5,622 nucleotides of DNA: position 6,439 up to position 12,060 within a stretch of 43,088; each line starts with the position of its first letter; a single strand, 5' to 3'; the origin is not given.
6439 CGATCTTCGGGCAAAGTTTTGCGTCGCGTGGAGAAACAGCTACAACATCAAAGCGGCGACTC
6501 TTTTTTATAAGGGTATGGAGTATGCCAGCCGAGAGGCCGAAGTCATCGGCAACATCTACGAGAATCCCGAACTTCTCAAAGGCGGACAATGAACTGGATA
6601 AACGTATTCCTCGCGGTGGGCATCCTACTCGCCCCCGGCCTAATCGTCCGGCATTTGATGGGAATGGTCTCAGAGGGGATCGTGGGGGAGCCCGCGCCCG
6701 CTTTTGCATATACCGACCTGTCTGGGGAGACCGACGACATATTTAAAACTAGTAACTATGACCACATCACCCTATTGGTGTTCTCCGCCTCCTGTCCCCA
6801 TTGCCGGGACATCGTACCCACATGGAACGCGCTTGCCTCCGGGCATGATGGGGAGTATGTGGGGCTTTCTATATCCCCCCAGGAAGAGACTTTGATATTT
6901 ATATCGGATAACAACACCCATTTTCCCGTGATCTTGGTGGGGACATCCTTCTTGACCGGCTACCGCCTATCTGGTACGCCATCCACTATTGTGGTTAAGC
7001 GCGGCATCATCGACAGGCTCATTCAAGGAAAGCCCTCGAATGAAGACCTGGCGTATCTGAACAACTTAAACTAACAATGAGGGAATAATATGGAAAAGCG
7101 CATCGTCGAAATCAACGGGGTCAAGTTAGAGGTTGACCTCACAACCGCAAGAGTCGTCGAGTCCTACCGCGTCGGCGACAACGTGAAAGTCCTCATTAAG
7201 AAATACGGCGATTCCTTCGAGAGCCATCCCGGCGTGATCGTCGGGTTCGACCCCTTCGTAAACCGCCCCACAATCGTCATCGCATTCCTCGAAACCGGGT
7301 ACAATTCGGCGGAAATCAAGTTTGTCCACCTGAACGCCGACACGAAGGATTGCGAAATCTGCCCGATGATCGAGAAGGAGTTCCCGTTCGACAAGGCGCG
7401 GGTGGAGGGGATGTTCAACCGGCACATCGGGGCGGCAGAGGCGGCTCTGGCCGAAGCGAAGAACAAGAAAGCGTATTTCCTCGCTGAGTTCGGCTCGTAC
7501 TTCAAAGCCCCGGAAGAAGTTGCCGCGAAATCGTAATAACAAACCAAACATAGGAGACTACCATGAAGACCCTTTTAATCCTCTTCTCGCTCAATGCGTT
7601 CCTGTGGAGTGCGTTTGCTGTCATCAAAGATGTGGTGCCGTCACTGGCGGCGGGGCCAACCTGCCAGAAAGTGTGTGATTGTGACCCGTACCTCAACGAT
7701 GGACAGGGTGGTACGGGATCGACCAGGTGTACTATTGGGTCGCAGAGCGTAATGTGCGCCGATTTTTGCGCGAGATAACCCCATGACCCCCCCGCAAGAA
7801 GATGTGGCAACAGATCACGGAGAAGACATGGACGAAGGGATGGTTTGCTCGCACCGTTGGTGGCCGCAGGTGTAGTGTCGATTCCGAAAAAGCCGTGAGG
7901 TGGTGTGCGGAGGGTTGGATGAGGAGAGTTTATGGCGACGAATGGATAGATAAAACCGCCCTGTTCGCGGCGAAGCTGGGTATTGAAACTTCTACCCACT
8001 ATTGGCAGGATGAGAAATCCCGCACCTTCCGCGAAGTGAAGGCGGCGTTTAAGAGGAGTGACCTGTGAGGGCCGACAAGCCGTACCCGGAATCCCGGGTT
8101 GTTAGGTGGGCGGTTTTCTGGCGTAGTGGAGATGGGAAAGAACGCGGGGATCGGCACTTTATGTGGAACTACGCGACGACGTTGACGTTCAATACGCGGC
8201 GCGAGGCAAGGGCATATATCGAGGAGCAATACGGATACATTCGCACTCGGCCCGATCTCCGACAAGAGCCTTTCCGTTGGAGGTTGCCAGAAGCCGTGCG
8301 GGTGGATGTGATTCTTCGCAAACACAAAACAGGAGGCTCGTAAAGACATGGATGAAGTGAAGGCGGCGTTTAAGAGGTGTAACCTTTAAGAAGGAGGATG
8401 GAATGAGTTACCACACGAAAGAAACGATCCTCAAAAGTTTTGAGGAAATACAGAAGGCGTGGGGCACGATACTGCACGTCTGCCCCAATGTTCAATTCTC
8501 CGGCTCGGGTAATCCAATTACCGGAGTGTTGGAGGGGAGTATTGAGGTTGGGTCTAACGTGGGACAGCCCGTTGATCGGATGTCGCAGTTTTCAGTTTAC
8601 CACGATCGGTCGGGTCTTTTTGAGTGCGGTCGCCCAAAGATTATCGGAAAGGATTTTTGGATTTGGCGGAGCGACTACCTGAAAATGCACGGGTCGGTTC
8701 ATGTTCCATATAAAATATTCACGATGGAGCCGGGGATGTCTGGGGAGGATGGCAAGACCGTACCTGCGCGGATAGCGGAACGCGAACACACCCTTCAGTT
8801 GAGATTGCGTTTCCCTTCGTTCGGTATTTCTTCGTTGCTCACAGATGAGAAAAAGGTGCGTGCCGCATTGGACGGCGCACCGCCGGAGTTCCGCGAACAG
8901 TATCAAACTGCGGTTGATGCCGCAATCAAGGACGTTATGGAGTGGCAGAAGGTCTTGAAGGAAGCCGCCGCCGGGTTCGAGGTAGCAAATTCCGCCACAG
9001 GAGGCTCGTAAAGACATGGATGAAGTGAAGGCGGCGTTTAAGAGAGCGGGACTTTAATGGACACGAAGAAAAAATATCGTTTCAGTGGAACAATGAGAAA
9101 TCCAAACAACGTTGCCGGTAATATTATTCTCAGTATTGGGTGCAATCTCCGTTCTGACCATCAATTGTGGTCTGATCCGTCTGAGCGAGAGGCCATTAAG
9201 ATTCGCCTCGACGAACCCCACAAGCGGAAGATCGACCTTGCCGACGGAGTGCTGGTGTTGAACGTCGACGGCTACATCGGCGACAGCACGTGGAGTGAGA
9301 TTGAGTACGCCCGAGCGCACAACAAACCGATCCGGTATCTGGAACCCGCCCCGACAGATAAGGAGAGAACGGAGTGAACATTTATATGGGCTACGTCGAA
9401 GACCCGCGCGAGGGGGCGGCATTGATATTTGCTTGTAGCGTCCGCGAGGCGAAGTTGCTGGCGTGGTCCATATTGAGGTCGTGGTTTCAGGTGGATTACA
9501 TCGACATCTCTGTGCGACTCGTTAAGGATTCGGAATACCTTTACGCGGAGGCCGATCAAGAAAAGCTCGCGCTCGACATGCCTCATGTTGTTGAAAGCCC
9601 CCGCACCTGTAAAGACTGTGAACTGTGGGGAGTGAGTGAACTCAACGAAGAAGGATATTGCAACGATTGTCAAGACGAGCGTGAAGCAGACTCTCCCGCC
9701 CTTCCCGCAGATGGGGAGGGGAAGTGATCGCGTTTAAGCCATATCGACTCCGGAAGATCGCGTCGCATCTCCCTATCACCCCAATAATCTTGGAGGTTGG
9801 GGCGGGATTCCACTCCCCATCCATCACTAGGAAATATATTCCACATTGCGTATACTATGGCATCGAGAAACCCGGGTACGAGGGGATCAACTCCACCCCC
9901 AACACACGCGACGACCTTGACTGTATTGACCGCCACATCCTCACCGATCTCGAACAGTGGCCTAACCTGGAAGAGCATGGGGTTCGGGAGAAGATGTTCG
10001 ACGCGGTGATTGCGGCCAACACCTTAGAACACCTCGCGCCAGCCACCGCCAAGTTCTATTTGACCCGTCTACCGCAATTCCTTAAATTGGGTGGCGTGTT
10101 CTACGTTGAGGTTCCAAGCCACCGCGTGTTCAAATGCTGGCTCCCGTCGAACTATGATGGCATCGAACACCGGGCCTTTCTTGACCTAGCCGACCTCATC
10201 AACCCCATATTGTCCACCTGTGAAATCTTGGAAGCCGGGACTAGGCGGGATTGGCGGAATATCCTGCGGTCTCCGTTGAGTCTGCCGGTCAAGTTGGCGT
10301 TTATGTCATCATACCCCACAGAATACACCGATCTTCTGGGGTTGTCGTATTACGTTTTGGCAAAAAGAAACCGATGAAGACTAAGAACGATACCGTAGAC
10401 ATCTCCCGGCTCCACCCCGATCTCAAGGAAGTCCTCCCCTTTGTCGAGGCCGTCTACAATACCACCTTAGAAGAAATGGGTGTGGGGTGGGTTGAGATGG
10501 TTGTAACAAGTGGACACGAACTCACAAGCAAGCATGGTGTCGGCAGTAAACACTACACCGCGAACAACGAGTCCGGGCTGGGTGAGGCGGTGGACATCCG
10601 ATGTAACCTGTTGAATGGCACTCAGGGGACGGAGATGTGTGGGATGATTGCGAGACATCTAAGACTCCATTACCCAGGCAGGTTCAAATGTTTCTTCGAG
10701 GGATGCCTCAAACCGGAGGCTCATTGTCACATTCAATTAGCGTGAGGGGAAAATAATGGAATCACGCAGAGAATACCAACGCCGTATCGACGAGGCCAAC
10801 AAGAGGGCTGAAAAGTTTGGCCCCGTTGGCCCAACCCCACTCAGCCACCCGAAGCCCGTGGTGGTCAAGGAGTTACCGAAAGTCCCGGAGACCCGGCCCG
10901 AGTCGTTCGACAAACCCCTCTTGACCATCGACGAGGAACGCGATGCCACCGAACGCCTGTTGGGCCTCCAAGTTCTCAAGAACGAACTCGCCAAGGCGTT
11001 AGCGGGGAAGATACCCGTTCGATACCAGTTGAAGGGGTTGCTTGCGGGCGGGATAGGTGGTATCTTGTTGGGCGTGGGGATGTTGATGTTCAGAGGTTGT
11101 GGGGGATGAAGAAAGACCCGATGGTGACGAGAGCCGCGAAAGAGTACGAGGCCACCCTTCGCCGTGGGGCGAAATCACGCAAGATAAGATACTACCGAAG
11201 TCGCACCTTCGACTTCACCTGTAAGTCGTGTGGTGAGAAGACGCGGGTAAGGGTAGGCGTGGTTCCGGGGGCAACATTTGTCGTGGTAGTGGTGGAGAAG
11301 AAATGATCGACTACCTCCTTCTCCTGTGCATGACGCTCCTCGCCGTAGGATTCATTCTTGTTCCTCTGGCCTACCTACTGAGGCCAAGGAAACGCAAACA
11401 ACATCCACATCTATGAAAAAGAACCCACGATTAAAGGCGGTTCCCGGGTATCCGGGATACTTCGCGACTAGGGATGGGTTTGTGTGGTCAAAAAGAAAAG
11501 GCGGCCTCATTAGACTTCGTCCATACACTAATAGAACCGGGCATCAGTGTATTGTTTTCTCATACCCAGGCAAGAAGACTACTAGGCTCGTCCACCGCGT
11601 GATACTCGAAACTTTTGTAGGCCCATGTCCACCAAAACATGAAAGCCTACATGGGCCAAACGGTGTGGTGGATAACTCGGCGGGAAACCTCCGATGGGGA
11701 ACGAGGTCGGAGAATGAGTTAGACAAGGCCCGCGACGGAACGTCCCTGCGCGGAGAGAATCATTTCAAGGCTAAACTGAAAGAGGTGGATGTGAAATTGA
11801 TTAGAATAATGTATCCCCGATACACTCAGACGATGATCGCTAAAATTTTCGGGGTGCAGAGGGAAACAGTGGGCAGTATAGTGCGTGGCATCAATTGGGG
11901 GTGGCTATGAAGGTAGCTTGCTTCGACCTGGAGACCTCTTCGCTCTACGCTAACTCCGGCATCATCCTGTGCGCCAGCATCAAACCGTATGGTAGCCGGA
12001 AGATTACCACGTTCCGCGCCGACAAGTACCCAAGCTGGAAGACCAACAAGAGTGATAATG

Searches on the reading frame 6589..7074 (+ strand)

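Call 10: search_protein_families(library=pfam, proteins=[window:6589-7074:+], max_evalue=0.1)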
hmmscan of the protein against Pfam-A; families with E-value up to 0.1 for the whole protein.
window:6589-7074:+ (161 aa): 3 families
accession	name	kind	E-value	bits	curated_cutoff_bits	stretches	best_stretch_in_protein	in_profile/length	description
PF00578.27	AhpC-TSA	-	3.8e-05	24.1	26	1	32-116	1-88/124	AhpC/TSA family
PF00085.26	Thioredoxin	-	0.015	15.8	23.5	1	58-88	18-49/103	Thioredoxin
PF08534.16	Redoxin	-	0.052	13.8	26.6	1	32-117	2-93/148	Redoxin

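Call 11: search_protein_families(library=phrogs, proteins=[window:6589-7074:+], max_evalue=0.1)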
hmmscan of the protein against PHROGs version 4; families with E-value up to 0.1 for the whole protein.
window:6589-7074:+ (161 aa): 0 families

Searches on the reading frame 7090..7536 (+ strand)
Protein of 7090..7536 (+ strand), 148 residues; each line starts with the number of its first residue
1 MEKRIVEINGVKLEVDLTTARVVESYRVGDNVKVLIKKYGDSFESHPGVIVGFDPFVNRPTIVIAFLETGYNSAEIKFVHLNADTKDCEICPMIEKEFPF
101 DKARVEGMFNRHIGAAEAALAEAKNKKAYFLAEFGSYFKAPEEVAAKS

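Call 10: search_protein_families(library=pfam, proteins=[window:7090-7536:+], max_evalue=0.1)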
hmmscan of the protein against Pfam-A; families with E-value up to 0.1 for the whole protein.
window:7090-7536:+ (148 aa): 1 family
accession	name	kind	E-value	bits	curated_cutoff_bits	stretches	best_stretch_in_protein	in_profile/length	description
PF14461.11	Prok-E2_B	-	0.0022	18.4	25.4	1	55-145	48-133/135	Prokaryotic E2 family B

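Call 11: search_protein_families(library=phrogs, proteins=[window:7090-7536:+], max_evalue=0.1)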
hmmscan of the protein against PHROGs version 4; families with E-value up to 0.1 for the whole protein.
window:7090-7536:+ (148 aa): 1 family
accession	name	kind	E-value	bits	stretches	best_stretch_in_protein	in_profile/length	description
phrog_15098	-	unknown function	1.8e-35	123.1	1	1-140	2-140/144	-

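Call 29: find_related_loci(query=window:7090-7536:+, collection=viral_contigs, flank=6000)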
Query window:7090-7536:+ (148 aa) in viral_contigs; peptide patterns used: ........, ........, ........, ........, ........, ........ (x = any residue, [..] = any of these).
16 stretches matched a pattern, but none encodes a relative of the query by tblastn (E <= 1e-3).

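Call 41: search_dna_similar(query=window:7090-7536:+, collection=phages, mode=protein, max_rows=12)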
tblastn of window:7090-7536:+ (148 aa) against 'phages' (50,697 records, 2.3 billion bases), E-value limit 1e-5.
Records with a match: 9; places in all: 9; records where one place covers at least 80% of the query: 9.
Best place of each record, by identity: <60% 9.
By first word of the organism name: Listeria 7; Caudoviricetes 1; Lactobacillus 1.
By host as written in the record: - 3; Listeria monocytogenes 2; Listeria monocytogenes ScottA 2; Lactobacillus plantarum PM411 1; Listeria monocytogenes LM2684 (serotype 4b) 1.
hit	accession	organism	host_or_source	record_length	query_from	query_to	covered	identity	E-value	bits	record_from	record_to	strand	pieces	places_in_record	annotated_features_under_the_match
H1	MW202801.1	Caudoviricetes sp.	Manatee Spring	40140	2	143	96%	41.4%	5e-21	94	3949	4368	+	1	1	hypothetical protein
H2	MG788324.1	Lactobacillus phage PM411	Lactobacillus plantarum PM411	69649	1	138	93%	41.3%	5e-25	104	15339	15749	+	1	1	hemolysin activation/secretion protein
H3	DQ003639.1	Listeria phage B025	Listeria monocytogenes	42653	2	142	95%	39.0%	5e-22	96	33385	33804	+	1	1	gp52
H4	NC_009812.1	Listeria phage B025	Listeria monocytogenes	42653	2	142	95%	39.0%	5e-22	96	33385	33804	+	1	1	gp52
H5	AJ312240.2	Listeria phage PSA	Listeria monocytogenes ScottA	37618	4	142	94%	38.8%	1e-21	96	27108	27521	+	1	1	Gp40 protein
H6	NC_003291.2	Listeria phage PSA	Listeria monocytogenes ScottA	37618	4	142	94%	38.8%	1e-21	96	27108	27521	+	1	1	Gp40 protein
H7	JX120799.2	Listeria phage LP-030-2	-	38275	4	142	94%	38.1%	2e-20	92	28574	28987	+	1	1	hypothetical protein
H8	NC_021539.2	Listeria phage LP-030-2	-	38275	4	142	94%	38.1%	2e-20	92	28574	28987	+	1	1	hypothetical protein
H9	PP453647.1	Listeria phage vB_Lmo_2389_typeII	Listeria monocytogenes LM2684 (serotype ...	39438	4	142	94%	38.1%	2e-20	92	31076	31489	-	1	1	hypothetical protein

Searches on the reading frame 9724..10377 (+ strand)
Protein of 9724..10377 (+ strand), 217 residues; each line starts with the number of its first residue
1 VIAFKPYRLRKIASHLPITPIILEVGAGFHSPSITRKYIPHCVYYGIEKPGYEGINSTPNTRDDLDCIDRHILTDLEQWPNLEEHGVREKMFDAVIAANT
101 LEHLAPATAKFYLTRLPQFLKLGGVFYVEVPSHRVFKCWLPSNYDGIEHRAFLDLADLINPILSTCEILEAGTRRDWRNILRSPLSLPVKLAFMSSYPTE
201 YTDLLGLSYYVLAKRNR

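Call 28: search_protein_families(library=pfam, proteins=[window:9724-10377:+], max_evalue=0.001)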
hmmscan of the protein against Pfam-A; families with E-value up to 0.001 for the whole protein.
window:9724-10377:+ (217 aa): 0 families

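Call 54: search_protein_families(library=phrogs, proteins=[window:9724-10377:+], max_evalue=0.01)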
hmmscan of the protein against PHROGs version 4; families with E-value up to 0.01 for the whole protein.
window:9724-10377:+ (217 aa): 0 families

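Call 75: search_protein_families(library=pfam, proteins=[window:9724-10377:+], max_evalue=0.01)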
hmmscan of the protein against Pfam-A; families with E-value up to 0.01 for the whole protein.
window:9724-10377:+ (217 aa): 1 family
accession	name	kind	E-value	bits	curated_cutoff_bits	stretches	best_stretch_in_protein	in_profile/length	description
PF08242.18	Methyltransf_12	-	0.0039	18.3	30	1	78-126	61-98/98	Methyltransferase domain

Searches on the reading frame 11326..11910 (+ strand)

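Call 54: search_protein_families(library=phrogs, proteins=[window:11326-11910:+], max_evalue=0.01)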
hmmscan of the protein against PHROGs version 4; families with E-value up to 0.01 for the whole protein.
window:11326-11910:+ (194 aa): 10 families
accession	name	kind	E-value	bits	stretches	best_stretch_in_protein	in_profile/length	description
phrog_59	-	DNA, RNA and nucleotide metabolism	4.1e-31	109.8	1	28-193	132-274/423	HNH endonuclease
phrog_1492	-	DNA, RNA and nucleotide metabolism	1.3e-24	88.1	1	20-140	31-165/414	HNH endonuclease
phrog_959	-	DNA, RNA and nucleotide metabolism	6e-19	69.2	1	33-157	5-129/138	HNH endonuclease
phrog_37683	-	unknown function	6.5e-07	29.7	1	65-165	139-241/279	-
phrog_99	-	DNA, RNA and nucleotide metabolism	9.7e-06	26.5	1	24-136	97-207/383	HNH endonuclease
phrog_517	-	DNA, RNA and nucleotide metabolism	1.2e-05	27.3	1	144-189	79-125/128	HTH DNA binding protein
phrog_826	-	DNA, RNA and nucleotide metabolism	2e-05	25.3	1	77-136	101-160/281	HNH endonuclease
phrog_6156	-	DNA, RNA and nucleotide metabolism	0.00043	20.7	1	137-191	172-227/261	endonuclease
phrog_20467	-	DNA, RNA and nucleotide metabolism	0.0019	19.1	1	152-191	64-104/112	HNH endonuclease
phrog_6086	-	DNA, RNA and nucleotide metabolism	0.009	17.2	0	31-97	76-141/147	HNH endonuclease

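Call 75: search_protein_families(library=pfam, proteins=[window:11326-11910:+], max_evalue=0.01)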
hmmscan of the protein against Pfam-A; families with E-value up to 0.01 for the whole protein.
window:11326-11910:+ (194 aa): 1 family
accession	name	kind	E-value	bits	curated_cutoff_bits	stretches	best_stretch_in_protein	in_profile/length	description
PF13392.12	HNH_3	-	2.8e-07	30.5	24.8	1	87-131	1-45/46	HNH endonuclease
